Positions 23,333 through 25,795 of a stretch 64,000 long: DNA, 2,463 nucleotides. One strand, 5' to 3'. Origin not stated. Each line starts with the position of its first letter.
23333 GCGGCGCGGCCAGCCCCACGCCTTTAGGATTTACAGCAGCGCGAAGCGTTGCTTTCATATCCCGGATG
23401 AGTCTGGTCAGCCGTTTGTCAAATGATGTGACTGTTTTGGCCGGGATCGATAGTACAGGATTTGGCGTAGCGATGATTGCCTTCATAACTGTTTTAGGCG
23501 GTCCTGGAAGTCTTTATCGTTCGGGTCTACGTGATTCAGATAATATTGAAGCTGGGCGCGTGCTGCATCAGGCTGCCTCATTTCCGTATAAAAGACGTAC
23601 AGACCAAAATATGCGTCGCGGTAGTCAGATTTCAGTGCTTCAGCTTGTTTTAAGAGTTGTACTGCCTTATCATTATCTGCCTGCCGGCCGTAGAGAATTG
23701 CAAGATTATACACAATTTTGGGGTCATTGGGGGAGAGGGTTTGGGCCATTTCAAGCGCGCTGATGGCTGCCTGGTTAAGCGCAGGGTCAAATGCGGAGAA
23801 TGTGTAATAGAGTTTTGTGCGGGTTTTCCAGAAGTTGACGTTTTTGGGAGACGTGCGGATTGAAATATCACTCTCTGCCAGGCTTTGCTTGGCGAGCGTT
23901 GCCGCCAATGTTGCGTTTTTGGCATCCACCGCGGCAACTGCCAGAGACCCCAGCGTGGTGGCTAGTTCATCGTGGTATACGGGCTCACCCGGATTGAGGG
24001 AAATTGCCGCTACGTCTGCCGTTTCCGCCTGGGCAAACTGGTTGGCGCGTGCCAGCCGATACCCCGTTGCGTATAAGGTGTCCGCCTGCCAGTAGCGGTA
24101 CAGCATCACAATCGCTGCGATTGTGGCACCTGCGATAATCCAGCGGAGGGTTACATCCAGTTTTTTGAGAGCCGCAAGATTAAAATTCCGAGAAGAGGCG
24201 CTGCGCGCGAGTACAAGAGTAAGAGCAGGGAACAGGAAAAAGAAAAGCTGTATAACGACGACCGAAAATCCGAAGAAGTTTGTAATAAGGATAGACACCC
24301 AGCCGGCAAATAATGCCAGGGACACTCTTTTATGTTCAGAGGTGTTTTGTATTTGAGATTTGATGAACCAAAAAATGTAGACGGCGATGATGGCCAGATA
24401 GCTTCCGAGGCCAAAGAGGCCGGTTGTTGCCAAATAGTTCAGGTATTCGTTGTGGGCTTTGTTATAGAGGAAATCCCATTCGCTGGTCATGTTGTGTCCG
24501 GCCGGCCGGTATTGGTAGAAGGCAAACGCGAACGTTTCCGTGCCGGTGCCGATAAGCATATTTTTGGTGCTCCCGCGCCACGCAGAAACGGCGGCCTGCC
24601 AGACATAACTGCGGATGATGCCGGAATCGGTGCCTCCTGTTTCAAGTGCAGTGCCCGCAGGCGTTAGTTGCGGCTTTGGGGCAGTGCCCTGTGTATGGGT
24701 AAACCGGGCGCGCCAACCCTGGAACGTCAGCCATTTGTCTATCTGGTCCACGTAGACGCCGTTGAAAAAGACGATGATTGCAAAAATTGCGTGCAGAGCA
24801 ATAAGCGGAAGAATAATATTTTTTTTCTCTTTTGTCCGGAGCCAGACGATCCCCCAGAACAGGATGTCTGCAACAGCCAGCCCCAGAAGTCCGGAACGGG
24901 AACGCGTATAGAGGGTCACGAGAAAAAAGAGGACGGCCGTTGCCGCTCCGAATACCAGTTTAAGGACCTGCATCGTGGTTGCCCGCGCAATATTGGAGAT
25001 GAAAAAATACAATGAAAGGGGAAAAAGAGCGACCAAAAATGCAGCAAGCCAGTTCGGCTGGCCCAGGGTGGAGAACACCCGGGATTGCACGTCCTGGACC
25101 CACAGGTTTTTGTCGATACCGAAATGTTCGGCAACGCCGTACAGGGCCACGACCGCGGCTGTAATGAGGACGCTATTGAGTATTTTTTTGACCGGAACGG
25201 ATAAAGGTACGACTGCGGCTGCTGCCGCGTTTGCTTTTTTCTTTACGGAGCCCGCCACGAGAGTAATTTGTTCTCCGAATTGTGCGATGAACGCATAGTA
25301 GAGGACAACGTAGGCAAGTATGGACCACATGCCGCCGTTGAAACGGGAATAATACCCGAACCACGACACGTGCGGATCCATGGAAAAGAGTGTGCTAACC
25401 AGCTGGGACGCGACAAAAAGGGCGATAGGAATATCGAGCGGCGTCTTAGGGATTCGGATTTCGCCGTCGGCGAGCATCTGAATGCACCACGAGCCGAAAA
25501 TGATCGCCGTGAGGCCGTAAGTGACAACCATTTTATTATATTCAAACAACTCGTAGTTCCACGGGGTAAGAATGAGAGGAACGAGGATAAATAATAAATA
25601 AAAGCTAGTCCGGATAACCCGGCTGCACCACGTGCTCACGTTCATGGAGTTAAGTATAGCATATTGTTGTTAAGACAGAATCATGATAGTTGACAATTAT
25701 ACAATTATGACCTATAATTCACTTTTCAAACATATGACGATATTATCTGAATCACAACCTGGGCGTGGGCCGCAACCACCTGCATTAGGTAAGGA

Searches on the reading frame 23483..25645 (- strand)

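Call 29: search_protein_families(library=pfam, proteins=[window:23483-25645:-], max_evalue=0.001)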
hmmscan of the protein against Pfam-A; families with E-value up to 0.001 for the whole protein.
window:23483-25645:- (720 aa): 3 families
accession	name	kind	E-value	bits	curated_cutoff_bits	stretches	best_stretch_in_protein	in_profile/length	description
PF04932.20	Wzy_C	-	3.3e-15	56.6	31.7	1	236-416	2-148/149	O-Antigen ligase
PF13414.12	TPR_11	-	6.1e-06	26.3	26.8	0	658-682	10-34/42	TPR repeat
PF14559.12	TPR_19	-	1.2e-05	26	25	1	656-700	5-49/68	Tetratricopeptide repeat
